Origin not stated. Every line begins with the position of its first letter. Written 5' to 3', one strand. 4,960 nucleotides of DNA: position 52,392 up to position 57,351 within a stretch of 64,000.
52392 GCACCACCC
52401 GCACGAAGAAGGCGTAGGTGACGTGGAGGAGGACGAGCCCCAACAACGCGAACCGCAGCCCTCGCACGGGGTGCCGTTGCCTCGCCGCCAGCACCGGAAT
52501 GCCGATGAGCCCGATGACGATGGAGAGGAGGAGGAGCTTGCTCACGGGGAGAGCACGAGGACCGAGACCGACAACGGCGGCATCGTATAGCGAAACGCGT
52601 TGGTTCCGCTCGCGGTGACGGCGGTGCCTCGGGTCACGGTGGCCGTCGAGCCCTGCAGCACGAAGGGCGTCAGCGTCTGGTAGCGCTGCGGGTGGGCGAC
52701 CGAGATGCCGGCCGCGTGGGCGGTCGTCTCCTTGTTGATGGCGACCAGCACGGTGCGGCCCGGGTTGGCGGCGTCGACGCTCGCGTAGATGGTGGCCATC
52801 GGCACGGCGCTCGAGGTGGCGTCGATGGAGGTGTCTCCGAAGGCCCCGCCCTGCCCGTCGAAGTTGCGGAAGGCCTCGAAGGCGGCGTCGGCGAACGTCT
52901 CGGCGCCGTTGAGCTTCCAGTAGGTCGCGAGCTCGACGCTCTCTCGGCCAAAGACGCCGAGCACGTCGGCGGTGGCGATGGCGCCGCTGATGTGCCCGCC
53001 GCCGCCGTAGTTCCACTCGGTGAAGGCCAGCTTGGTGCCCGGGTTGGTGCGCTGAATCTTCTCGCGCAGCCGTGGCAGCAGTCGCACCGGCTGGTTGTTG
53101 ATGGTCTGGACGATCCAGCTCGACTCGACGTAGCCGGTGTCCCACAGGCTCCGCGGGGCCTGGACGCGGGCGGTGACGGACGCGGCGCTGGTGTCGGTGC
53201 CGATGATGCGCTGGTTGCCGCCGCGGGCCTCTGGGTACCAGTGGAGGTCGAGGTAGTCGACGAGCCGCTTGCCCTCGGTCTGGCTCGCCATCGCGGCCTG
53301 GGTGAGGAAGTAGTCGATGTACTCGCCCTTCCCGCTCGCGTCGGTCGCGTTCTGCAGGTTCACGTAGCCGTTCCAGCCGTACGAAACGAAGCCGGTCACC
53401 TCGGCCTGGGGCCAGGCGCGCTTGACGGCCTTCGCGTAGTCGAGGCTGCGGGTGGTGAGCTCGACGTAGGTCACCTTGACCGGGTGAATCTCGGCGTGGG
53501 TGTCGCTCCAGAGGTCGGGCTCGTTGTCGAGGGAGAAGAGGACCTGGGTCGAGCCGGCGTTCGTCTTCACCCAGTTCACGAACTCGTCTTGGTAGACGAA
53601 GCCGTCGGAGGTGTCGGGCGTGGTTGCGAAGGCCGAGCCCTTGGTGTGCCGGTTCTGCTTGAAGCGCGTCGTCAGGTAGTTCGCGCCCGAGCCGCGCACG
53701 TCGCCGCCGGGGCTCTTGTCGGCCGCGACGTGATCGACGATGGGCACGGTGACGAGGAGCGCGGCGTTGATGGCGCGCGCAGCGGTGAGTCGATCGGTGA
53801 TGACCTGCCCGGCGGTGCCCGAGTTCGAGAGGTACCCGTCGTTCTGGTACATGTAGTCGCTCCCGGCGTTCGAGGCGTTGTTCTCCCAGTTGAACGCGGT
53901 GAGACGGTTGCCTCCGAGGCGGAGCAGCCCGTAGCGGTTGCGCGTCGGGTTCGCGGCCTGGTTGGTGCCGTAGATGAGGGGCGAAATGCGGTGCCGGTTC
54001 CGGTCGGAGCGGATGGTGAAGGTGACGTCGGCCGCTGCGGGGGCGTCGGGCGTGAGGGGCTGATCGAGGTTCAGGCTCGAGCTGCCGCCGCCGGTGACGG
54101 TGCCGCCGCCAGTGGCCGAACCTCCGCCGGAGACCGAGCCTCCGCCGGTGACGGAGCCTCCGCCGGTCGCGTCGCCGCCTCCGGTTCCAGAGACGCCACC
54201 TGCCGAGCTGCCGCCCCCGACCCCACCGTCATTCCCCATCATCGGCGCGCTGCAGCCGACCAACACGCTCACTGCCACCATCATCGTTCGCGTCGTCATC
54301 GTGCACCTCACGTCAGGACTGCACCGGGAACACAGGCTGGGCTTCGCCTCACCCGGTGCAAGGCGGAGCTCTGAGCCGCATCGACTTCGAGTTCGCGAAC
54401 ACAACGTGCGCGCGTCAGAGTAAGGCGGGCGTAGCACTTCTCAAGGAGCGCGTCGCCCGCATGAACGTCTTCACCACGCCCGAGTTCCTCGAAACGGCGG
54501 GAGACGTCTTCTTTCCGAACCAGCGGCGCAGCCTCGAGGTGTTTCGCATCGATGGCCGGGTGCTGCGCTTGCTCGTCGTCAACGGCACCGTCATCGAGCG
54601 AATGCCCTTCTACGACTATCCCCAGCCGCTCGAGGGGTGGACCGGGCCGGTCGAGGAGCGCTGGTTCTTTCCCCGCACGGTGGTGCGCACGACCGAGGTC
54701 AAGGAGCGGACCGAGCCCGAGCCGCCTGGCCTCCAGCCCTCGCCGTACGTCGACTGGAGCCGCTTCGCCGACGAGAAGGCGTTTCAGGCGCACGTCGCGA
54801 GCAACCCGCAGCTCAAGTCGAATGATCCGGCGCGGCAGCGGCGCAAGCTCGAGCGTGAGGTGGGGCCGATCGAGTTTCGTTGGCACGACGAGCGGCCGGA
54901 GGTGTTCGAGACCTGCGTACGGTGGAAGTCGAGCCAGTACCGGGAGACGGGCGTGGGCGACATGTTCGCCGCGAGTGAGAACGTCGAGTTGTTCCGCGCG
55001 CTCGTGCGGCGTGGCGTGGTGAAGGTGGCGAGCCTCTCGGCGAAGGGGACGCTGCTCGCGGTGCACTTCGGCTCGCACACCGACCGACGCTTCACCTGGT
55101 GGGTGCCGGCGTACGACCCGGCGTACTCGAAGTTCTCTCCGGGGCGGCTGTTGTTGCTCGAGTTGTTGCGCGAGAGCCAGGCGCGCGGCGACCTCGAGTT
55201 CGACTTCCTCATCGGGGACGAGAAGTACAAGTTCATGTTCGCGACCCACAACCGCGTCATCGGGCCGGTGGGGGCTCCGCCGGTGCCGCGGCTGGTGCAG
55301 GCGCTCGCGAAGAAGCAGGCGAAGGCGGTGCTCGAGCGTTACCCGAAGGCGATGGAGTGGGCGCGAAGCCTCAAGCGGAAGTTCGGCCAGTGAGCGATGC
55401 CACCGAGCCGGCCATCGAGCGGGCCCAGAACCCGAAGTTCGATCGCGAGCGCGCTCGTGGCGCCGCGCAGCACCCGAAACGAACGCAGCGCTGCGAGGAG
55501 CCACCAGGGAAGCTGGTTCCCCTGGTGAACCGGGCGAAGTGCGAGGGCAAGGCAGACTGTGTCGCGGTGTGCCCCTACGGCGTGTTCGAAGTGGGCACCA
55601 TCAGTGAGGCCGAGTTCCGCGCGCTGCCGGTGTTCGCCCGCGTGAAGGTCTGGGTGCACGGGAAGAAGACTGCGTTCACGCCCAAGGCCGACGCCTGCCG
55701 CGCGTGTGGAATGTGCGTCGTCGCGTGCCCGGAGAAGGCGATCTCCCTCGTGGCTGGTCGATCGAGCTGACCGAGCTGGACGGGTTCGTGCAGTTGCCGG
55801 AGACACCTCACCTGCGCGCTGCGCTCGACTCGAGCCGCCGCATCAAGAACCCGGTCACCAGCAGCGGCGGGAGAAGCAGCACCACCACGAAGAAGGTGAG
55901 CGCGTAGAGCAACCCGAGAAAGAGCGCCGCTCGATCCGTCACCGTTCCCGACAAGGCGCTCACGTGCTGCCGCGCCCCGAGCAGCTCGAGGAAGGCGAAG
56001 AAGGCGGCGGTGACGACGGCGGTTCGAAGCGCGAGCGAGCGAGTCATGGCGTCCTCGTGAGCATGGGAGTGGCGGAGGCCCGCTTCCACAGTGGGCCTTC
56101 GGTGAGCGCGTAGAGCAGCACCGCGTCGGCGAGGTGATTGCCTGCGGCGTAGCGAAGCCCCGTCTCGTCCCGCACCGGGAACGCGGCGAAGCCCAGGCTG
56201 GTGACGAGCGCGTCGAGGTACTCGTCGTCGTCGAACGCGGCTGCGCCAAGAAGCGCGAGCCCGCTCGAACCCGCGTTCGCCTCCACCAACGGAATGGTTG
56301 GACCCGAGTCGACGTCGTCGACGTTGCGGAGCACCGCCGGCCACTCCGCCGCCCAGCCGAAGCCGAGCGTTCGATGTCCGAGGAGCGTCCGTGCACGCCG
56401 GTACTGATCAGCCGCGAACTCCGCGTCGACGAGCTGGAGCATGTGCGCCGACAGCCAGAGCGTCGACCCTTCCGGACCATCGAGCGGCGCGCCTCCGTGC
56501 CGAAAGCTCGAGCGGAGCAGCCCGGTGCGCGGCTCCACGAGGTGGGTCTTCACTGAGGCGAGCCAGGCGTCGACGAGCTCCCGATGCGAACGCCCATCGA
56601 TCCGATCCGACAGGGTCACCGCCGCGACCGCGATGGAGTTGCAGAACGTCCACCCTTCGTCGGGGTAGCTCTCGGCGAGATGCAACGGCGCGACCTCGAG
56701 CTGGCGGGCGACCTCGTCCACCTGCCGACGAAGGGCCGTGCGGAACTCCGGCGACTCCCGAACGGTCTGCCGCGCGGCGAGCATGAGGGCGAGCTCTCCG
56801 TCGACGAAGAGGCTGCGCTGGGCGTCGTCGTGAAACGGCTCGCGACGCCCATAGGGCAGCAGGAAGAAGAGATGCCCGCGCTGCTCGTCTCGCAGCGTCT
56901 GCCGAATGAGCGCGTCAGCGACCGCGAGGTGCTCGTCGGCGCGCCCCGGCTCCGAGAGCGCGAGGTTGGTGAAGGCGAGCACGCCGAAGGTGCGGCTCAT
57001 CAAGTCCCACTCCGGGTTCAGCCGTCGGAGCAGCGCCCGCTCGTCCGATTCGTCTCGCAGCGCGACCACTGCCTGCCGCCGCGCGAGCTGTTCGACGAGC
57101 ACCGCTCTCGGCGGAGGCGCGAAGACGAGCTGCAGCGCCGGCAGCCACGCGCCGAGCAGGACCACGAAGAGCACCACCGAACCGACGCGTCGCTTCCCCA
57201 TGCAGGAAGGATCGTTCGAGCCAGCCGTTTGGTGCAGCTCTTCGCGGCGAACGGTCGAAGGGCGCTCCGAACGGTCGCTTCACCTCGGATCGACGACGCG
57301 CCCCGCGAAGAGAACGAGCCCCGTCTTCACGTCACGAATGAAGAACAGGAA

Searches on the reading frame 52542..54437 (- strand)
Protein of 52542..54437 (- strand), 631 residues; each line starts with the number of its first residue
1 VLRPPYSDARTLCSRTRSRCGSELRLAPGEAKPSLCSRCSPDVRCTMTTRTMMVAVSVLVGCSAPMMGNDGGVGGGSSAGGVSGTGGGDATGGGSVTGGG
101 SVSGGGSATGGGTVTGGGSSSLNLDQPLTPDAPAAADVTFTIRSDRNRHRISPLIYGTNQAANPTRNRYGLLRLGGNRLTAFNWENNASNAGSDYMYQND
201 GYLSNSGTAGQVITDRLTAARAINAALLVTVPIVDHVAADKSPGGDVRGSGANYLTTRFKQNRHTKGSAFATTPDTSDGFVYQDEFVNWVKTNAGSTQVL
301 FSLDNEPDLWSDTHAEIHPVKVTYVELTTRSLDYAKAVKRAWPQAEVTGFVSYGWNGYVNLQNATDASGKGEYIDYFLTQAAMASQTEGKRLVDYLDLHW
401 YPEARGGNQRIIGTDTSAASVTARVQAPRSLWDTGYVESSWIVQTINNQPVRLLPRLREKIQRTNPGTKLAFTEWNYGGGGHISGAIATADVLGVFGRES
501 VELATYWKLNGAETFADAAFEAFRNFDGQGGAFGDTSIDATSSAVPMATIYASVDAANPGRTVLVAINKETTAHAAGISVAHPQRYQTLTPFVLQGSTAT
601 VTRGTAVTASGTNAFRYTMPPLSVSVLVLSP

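Call 61: search_protein_families(library=pfam, proteins=[window:52542-54437:-], max_evalue=0.001)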
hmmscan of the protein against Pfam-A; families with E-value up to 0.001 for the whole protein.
window:52542-54437:- (631 aa): 1 family
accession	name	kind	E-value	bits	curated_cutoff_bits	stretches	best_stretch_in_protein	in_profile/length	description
PF12891.13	Glyco_hydro_44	-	5.6e-52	177.4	25.1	1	188-404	1-223/223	Glycoside hydrolase family 44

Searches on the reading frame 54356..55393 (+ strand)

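Call 61: search_protein_families(library=pfam, proteins=[window:54356-55393:+], max_evalue=0.001)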
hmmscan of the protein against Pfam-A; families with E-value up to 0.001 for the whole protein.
window:54356-55393:+ (345 aa): 1 family
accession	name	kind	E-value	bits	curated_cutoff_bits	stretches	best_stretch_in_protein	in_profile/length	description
PF13480.13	Acetyltransf_6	-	6.6e-31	107.8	22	1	159-292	8-142/143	Acetyltransferase (GNAT) domain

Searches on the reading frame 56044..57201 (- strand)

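Call 61: search_protein_families(library=pfam, proteins=[window:56044-57201:-], max_evalue=0.001)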
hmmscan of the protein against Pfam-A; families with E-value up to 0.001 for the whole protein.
window:56044-57201:- (385 aa): 1 family
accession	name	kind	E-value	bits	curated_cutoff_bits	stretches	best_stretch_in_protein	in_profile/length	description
PF18566.7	Ldi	-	5.6e-07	29.8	26.1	1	152-354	117-315/318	Linalool dehydratase/isomerase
